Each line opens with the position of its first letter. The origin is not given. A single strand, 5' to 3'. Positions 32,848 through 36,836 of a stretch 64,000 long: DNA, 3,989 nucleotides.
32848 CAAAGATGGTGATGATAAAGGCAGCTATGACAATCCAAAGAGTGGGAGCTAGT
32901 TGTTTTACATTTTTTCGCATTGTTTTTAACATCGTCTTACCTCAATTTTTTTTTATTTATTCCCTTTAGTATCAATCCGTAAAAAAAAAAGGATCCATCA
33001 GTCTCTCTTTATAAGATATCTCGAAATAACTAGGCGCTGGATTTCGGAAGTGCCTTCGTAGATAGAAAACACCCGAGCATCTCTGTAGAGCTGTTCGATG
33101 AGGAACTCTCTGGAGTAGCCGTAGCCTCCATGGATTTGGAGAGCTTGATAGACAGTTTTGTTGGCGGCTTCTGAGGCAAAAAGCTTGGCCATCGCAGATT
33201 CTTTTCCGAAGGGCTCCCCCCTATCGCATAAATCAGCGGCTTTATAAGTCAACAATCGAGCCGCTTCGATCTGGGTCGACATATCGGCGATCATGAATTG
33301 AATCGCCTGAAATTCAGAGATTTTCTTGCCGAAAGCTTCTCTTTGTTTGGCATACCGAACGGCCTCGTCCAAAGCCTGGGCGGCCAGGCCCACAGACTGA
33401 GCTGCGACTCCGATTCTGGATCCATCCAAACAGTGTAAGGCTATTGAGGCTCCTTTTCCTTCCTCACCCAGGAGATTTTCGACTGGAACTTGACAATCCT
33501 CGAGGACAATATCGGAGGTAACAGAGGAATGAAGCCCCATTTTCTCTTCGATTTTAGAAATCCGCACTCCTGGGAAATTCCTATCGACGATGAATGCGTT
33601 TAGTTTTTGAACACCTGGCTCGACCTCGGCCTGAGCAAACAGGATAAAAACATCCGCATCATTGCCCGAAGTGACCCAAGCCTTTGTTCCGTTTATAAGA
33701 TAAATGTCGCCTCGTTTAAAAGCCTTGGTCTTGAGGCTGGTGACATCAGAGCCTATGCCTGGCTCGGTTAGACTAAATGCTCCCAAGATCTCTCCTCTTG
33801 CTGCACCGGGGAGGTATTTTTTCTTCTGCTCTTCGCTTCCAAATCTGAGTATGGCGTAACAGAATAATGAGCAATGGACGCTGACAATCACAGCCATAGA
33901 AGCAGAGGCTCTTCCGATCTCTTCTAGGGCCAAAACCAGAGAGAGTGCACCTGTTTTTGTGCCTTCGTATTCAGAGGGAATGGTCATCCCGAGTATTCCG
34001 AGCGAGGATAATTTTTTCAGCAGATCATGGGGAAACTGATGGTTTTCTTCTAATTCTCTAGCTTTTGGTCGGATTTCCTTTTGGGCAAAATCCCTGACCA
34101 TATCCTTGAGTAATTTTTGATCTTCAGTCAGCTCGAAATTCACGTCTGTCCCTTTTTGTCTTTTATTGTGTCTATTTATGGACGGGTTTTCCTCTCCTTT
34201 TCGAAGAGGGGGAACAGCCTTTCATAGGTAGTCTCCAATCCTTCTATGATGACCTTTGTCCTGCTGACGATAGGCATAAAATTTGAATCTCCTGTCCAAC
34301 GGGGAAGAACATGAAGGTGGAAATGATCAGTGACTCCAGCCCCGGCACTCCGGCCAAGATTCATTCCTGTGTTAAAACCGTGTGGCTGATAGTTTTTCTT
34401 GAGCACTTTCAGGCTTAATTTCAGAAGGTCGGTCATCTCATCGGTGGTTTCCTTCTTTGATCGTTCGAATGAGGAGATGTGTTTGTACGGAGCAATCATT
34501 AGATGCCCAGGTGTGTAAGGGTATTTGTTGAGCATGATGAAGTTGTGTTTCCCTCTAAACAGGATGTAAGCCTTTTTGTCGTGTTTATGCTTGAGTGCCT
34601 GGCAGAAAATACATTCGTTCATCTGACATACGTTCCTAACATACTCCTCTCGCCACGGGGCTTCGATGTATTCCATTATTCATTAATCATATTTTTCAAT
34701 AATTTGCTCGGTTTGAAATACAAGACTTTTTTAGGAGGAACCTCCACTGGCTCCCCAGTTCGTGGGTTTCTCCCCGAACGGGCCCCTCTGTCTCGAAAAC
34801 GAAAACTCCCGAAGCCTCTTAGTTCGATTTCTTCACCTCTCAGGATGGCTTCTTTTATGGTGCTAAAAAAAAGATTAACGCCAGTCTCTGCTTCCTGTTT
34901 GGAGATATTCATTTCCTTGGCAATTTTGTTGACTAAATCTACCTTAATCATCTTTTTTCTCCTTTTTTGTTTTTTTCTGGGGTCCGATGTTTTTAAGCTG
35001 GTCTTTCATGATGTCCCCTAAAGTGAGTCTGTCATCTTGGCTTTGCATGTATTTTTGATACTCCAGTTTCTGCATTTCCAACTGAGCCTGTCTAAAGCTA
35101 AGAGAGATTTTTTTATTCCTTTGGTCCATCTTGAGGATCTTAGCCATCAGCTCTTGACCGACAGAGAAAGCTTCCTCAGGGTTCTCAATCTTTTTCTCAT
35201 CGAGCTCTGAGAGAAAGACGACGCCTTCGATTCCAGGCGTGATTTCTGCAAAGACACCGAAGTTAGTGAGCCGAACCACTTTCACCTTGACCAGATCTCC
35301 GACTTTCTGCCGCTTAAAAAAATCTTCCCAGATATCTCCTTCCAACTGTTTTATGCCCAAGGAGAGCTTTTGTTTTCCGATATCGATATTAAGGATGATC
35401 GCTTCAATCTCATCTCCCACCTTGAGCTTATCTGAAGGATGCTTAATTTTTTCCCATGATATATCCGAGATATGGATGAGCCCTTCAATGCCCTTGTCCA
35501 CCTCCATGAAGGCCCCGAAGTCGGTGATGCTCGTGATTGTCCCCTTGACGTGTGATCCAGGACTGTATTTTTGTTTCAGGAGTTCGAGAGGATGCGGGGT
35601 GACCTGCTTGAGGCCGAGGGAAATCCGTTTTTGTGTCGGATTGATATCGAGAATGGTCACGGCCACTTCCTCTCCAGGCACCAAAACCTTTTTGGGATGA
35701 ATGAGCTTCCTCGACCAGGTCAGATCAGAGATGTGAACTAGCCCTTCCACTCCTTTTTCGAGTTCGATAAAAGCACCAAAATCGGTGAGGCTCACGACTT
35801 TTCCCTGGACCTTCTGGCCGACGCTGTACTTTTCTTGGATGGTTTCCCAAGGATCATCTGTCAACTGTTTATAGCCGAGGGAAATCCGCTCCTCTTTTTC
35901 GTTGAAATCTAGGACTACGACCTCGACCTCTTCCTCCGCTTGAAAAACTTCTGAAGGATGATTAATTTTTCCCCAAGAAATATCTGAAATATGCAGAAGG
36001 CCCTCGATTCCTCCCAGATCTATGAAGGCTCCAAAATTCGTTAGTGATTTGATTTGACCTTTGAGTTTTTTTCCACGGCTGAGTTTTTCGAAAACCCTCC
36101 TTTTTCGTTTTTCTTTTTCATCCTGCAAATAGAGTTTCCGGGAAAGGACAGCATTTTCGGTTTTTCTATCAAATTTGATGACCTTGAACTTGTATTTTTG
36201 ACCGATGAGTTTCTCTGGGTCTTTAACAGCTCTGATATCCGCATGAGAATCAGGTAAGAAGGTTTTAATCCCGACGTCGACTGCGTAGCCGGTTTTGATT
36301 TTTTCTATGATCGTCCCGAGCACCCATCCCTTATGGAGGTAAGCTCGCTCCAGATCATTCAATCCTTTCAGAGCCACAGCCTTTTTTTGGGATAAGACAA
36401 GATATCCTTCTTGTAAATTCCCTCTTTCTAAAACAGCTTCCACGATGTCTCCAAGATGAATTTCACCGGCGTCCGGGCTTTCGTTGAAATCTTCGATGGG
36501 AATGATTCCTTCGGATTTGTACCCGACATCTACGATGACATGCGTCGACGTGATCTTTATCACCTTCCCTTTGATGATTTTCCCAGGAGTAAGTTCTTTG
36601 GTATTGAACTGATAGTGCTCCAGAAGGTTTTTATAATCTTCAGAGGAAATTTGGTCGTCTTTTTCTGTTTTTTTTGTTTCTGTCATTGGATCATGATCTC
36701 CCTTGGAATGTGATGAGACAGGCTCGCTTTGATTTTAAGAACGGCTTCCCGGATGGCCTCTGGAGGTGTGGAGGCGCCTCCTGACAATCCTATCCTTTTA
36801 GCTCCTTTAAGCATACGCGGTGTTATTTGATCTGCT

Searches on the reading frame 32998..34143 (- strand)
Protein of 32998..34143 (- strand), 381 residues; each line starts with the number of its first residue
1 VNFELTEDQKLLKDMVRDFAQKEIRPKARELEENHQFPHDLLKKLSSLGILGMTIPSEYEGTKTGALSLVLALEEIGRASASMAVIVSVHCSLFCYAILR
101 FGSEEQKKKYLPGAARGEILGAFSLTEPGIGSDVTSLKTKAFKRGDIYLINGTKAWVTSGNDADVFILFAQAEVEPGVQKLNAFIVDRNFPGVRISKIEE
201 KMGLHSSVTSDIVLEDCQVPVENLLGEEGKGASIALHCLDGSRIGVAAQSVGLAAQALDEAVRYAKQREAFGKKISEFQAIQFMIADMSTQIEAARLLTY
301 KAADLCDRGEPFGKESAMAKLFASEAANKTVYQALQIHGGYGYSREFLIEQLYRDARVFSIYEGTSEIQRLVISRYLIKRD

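Call 69: search_protein_families(library=pfam, proteins=[window:32998-34143:-], max_evalue=0.00001)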
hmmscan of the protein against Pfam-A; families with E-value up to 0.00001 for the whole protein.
window:32998-34143:- (381 aa): 5 families
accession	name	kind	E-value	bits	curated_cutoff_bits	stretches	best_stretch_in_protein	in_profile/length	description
PF00441.29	Acyl-CoA_dh_1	-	4.4e-54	183.1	22.4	1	229-376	1-148/150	Acyl-CoA dehydrogenase, C-terminal domain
PF02771.21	Acyl-CoA_dh_N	-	5.2e-41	140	22.9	1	6-118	1-113/113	Acyl-CoA dehydrogenase, N-terminal domain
PF08028.16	Acyl-CoA_dh_2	-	2.6e-23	83.2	22.7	1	245-366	2-133/134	Acyl-CoA dehydrogenase, C-terminal domain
PF02770.24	Acyl-CoA_dh_M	-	3.2e-23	82.2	33.3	1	122-217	1-97/97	Acyl-CoA dehydrogenase, middle domain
PF22924.1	ACOX_C_alpha1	-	9.5e-08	32.4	27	0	279-378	66-169/169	Acyl-CoA oxidase, C-alpha1 domain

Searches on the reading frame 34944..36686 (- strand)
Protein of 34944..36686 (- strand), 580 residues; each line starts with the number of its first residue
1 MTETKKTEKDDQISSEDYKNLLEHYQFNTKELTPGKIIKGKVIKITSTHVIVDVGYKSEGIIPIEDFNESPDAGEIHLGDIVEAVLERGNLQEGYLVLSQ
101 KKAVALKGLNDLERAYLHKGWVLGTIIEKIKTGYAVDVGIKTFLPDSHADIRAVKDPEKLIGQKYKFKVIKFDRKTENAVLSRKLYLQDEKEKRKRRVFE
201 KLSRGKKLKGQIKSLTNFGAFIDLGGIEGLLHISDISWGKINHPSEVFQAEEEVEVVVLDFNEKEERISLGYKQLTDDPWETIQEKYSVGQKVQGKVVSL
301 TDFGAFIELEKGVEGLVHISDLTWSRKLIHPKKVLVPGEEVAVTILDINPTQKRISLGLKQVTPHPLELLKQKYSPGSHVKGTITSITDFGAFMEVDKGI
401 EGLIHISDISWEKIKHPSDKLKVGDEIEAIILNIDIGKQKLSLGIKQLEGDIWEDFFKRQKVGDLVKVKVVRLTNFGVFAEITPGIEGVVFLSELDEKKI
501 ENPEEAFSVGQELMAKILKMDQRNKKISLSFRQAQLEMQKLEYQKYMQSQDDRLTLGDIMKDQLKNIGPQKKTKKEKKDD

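Call 69: search_protein_families(library=pfam, proteins=[window:34944-36686:-], max_evalue=0.00001)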
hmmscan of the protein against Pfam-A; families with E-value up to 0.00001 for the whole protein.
window:34944-36686:- (580 aa): 5 families
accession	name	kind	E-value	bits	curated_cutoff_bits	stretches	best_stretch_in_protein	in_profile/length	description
PF00575.29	S1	-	8.8e-89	292.4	22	5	376-446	4-74/74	S1 RNA binding domain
PF23459.1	S1_RRP5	-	1.8e-35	121.8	27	3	463-531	4-72/72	RRP5 S1 domain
PF21710.3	Spt6_S1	-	1.7e-14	54.3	27.5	1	462-535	16-90/91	Spt6, S1/OB domain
PF13509.12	S1_2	-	4.5e-09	36.7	21.8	0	377-414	2-38/61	S1 domain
PF24685.1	OB_RRP5_4th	-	4.3e-07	30.3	31.5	0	461-521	7-72/92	RRP5 OB-fold domain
